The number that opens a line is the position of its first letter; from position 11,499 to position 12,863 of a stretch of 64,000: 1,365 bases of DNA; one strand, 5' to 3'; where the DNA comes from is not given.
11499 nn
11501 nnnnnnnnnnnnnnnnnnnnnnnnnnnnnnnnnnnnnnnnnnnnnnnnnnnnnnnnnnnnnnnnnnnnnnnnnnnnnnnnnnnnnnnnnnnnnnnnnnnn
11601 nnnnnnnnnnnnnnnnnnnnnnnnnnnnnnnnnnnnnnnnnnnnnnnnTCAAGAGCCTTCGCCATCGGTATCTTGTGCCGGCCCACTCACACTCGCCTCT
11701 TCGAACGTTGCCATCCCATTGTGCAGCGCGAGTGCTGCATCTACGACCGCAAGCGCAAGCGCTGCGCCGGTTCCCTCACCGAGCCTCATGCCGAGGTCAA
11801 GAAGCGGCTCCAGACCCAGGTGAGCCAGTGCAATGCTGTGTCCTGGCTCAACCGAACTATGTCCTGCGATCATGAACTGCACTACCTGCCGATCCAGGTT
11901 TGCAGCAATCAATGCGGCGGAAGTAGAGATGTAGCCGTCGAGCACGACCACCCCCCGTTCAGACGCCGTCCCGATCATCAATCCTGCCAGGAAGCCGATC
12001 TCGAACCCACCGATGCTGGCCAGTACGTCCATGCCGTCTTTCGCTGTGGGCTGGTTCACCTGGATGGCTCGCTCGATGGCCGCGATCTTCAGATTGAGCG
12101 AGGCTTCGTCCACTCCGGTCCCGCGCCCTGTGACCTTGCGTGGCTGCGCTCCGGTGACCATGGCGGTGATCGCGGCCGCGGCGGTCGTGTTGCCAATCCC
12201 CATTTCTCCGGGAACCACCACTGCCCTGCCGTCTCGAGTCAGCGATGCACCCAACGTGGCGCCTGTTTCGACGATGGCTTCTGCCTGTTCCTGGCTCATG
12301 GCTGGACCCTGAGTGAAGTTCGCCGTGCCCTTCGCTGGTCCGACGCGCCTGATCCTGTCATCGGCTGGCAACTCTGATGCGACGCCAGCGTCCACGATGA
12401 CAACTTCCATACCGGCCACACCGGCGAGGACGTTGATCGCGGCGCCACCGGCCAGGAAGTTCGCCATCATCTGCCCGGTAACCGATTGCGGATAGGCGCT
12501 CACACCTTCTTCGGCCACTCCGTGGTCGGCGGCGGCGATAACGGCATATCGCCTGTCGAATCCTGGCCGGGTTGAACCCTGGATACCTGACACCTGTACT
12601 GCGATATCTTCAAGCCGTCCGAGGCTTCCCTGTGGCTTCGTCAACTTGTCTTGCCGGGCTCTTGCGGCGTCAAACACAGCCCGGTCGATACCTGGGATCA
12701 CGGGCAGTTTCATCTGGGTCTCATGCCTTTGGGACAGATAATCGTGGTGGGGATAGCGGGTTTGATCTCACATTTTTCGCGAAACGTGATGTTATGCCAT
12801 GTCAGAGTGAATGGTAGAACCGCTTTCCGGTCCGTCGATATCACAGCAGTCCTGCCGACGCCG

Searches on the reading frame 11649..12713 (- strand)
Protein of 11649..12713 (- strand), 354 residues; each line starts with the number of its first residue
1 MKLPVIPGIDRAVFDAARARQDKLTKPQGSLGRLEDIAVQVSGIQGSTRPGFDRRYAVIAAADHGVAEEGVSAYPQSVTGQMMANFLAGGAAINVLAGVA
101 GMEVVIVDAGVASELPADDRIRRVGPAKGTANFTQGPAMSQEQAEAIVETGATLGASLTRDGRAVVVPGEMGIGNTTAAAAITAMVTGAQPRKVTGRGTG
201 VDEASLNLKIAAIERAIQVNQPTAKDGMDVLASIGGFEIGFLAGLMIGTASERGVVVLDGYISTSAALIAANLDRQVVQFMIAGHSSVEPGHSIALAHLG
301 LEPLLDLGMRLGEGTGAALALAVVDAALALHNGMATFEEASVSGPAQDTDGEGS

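Call 81: search_protein_families(library=pfam, proteins=[window:11649-12713:-], max_evalue=0.001)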
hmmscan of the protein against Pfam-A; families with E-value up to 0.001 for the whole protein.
window:11649-12713:- (354 aa): 1 family
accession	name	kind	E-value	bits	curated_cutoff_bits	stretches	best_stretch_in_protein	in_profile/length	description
PF02277.22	DBI_PRT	-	8.6e-127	423.4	22.6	1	6-342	1-329/329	Phosphoribosyltransferase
